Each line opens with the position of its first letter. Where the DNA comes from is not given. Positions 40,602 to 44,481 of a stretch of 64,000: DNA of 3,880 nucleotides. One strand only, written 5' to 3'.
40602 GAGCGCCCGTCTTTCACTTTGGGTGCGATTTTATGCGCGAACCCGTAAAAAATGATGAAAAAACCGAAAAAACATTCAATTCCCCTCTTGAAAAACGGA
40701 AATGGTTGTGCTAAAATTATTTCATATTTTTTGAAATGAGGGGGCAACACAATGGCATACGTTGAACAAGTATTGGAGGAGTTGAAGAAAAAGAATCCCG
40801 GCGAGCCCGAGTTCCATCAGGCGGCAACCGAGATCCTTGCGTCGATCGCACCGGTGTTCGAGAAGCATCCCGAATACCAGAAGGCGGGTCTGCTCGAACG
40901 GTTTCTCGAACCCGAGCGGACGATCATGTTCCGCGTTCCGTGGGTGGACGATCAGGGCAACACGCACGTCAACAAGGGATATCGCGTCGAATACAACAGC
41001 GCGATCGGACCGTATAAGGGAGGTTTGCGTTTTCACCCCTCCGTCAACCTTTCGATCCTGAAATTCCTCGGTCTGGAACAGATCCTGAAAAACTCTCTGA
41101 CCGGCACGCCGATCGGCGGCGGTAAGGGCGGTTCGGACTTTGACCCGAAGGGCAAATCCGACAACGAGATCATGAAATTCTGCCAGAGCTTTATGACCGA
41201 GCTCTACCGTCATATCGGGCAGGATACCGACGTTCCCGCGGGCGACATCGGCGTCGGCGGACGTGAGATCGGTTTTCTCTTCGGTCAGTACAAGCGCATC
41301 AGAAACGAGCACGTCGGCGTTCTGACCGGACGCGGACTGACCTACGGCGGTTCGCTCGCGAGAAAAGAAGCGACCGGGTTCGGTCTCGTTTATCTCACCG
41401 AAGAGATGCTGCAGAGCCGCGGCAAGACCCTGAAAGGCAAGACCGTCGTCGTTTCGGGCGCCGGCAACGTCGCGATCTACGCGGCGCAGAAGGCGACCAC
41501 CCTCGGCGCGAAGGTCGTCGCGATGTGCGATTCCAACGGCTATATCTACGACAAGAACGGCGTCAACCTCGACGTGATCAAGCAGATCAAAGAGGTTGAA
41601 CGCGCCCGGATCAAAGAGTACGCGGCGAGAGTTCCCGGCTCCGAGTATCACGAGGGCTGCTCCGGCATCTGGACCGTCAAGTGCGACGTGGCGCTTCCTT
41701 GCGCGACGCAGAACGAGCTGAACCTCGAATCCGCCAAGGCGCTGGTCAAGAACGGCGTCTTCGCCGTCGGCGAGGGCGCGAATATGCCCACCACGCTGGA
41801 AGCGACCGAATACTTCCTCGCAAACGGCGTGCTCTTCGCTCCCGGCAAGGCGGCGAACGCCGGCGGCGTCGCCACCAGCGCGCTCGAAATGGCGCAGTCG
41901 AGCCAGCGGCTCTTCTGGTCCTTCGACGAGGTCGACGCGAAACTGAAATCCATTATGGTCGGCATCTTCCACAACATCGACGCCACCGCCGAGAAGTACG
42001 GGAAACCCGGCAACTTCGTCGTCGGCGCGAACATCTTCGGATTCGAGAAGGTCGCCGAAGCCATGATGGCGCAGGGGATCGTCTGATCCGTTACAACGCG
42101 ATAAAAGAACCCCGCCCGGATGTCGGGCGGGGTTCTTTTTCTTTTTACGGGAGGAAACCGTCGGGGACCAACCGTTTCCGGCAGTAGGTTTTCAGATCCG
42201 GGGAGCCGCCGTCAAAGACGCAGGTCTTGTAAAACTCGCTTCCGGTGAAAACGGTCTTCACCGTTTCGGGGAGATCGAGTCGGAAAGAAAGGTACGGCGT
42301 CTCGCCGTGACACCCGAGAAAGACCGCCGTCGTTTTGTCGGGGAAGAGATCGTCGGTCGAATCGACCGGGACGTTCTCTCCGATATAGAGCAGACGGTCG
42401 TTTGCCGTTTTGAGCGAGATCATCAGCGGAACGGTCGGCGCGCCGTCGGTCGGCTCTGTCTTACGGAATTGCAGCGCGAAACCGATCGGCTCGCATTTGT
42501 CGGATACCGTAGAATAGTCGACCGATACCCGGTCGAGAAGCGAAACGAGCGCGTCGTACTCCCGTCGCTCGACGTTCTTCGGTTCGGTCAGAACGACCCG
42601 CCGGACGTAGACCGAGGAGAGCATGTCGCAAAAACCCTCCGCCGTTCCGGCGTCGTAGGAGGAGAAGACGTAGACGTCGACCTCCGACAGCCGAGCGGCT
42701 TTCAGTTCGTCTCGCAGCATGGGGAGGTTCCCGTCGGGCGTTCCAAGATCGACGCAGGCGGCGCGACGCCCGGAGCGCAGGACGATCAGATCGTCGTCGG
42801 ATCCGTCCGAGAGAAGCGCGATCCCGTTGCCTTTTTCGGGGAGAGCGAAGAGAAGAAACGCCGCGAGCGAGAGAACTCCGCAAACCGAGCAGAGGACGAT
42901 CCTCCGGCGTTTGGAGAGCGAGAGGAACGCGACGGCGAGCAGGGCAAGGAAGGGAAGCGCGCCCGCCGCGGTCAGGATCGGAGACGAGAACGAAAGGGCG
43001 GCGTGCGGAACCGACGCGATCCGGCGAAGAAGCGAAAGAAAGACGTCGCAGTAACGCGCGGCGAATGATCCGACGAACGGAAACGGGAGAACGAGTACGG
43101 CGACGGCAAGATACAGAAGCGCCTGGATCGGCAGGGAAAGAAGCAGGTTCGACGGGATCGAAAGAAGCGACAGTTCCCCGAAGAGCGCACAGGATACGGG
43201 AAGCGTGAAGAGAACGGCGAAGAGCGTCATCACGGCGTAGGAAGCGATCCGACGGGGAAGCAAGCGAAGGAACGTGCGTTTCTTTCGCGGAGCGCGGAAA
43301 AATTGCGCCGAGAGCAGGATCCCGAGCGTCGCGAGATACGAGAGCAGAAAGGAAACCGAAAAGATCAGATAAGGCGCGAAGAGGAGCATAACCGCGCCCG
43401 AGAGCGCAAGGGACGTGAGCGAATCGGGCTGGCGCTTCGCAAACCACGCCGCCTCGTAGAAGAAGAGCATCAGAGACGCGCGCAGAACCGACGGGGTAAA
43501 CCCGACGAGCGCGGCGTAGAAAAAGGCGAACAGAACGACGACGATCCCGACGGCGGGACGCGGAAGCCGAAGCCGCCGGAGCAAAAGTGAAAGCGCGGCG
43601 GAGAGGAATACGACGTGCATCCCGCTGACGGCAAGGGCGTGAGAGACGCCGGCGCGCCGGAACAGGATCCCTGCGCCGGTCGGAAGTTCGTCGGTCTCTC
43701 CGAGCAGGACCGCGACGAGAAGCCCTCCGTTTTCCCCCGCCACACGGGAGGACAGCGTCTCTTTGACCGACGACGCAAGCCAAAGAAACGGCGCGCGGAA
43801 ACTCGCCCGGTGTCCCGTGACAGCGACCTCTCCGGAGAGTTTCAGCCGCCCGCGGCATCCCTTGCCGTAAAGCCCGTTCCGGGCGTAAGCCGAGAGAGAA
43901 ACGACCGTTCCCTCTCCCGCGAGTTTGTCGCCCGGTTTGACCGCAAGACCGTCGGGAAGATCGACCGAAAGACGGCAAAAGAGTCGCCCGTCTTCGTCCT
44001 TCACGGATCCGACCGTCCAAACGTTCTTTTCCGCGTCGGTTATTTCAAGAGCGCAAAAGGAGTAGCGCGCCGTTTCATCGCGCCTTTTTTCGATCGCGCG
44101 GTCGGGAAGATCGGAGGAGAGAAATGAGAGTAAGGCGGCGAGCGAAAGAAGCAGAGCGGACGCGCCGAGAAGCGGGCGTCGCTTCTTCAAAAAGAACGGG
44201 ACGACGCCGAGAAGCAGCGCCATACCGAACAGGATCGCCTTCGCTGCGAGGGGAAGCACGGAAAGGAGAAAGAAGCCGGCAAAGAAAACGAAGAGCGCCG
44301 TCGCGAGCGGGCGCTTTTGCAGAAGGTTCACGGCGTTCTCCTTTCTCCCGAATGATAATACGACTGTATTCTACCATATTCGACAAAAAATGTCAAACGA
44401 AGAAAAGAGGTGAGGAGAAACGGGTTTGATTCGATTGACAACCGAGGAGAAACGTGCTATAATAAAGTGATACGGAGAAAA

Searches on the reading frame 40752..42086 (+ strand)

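Call 3: search_protein_families(library=pfam, proteins=[window:40752-42086:+], max_evalue=0.01)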
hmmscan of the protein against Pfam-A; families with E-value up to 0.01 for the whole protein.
window:40752-42086:+ (444 aa): 3 families
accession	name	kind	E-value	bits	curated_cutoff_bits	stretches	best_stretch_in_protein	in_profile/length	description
PF00208.27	ELFV_dehydrog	-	8.5e-90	301.1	23.4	1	199-442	1-241/241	Glutamate/Leucine/Phenylalanine/Valine dehydrogenase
PF02812.23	ELFV_dehydrog_N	-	4.9e-51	172.3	25.3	1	54-181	1-128/129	Glu/Leu/Phe/Val dehydrogenase, dimerisation domain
PF02826.25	2-Hacid_dh_C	-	0.0025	17.7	25.1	1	221-260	28-67/178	D-isomer specific 2-hydroxyacid dehydrogenase, NAD binding domain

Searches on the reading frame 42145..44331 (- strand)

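Call 3: search_protein_families(library=pfam, proteins=[window:42145-44331:-], max_evalue=0.01)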
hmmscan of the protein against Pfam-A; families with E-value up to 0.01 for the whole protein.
window:42145-44331:- (728 aa): 1 family
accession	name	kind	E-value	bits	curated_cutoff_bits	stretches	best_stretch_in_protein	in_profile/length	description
PF03772.21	Competence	-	3.6e-46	158.2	23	1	209-473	2-268/270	Competence protein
